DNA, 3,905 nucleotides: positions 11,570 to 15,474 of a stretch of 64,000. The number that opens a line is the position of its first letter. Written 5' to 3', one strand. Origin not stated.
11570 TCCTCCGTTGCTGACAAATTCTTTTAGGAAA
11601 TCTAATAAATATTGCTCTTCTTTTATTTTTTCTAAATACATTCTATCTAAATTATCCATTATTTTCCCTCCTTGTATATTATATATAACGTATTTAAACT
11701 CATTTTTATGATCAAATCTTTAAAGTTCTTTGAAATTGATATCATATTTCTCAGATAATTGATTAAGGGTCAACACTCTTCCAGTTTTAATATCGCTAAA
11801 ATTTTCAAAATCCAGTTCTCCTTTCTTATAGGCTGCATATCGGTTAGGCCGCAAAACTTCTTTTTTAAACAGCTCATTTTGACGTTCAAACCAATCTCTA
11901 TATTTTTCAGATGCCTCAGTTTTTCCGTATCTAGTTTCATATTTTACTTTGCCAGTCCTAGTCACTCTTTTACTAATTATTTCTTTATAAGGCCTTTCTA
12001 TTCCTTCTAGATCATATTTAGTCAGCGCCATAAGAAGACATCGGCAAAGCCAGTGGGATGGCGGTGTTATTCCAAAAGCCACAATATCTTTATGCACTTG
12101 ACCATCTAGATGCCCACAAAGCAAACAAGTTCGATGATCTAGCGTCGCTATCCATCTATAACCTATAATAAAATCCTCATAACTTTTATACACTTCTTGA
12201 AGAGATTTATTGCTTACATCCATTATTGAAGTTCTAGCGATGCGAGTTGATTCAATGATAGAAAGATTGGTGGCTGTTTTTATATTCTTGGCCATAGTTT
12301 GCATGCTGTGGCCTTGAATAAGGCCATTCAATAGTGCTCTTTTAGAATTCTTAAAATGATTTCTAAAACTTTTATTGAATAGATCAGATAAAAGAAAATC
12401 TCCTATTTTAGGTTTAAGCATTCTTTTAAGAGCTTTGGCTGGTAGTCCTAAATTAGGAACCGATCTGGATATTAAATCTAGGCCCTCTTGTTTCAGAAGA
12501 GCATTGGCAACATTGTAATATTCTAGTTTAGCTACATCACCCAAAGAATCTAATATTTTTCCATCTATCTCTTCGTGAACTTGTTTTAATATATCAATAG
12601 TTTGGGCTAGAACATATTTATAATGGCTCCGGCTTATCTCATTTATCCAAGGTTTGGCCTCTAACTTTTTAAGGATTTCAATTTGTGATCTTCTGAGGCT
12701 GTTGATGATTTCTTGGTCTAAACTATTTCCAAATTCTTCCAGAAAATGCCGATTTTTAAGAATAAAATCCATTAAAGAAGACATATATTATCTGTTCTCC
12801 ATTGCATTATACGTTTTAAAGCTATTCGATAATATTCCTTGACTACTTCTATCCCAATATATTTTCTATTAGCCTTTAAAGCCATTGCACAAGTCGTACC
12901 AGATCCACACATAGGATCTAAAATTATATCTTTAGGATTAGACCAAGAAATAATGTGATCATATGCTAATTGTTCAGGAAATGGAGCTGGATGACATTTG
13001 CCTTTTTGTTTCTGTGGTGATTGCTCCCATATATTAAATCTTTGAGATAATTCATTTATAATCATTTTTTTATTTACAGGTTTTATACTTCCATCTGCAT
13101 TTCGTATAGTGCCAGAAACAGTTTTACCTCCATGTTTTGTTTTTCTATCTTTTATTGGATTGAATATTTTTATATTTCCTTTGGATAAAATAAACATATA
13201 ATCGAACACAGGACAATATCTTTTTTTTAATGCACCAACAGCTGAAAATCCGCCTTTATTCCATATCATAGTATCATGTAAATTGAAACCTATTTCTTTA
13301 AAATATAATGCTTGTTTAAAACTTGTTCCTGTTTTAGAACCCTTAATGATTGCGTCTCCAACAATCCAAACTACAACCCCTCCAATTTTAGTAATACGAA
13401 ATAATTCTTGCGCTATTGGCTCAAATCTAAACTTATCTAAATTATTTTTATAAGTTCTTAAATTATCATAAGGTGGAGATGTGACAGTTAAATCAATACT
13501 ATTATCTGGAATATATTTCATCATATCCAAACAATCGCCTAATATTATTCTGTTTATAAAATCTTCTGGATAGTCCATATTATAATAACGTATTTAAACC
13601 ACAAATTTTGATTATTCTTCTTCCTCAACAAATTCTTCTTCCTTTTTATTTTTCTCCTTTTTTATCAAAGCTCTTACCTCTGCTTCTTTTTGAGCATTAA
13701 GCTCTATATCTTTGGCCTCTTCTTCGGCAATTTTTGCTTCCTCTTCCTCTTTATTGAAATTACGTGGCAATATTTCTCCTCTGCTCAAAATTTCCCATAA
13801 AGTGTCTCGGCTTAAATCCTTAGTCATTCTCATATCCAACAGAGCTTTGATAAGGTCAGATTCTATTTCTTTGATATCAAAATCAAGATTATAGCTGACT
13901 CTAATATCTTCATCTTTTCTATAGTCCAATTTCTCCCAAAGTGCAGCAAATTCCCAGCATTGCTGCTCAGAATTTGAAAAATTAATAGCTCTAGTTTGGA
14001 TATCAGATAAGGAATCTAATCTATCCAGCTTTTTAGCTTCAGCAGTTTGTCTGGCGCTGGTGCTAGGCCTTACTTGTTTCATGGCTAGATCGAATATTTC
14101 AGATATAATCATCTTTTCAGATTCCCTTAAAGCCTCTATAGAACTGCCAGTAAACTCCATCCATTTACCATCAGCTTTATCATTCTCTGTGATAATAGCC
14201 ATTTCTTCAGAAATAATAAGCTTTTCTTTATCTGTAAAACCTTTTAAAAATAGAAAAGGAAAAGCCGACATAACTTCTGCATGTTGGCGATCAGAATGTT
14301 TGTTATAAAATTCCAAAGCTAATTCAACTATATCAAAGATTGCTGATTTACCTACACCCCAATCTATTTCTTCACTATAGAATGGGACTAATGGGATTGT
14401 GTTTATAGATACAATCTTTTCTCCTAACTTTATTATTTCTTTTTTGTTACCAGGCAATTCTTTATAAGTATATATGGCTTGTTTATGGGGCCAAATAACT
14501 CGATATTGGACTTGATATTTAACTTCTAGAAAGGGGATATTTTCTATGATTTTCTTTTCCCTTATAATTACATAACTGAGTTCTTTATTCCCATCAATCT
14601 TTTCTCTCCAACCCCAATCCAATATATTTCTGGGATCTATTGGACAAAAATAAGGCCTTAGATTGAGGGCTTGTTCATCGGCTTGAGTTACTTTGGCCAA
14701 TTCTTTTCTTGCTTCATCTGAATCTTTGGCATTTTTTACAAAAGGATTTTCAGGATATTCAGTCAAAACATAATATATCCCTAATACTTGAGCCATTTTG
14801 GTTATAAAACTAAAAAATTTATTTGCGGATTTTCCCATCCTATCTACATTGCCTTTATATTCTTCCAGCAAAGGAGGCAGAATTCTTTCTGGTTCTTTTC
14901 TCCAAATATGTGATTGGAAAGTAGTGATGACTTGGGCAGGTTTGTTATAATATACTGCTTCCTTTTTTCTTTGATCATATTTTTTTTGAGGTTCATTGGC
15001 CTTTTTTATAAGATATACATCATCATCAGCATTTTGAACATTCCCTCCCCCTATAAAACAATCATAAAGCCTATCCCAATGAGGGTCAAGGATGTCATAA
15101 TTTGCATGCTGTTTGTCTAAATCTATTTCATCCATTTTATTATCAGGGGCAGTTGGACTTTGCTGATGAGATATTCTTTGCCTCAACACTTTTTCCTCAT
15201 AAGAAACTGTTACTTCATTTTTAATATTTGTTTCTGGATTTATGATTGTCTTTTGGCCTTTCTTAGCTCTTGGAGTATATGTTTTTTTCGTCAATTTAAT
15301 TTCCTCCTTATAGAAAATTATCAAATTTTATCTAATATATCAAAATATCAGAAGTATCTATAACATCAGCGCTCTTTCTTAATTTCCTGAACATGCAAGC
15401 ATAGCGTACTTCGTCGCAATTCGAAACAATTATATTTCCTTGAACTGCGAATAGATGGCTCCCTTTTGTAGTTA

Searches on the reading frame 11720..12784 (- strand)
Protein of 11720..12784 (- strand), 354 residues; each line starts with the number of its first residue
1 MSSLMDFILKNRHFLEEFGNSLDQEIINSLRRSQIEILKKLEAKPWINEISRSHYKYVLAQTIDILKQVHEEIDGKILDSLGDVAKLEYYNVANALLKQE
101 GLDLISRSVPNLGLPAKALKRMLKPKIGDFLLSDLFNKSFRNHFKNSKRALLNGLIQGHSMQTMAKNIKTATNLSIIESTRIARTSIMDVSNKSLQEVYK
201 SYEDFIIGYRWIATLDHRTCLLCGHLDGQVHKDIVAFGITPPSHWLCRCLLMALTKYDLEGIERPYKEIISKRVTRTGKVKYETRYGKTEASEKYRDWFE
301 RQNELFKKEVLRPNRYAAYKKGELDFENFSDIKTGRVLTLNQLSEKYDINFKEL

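Call 52: search_protein_families(library=pfam, proteins=[window:11720-12784:-], max_evalue=0.001)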
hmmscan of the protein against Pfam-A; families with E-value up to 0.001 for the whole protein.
window:11720-12784:- (354 aa): 1 family
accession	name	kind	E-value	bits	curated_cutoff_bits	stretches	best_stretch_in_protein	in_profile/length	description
PF04233.19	Phage_Mu_F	-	1.1e-12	49.1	29.6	1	148-252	4-112/112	Phage Mu protein F like protein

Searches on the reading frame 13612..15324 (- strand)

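Call 52: search_protein_families(library=pfam, proteins=[window:13612-15324:-], max_evalue=0.001)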
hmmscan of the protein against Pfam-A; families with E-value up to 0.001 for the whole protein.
window:13612-15324:- (570 aa): 1 family
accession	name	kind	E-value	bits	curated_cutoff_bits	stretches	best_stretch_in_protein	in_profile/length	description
PF13264.11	DUF4055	-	2.3e-13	50.9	25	1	330-463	3-139/140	Domain of unknown function (DUF4055)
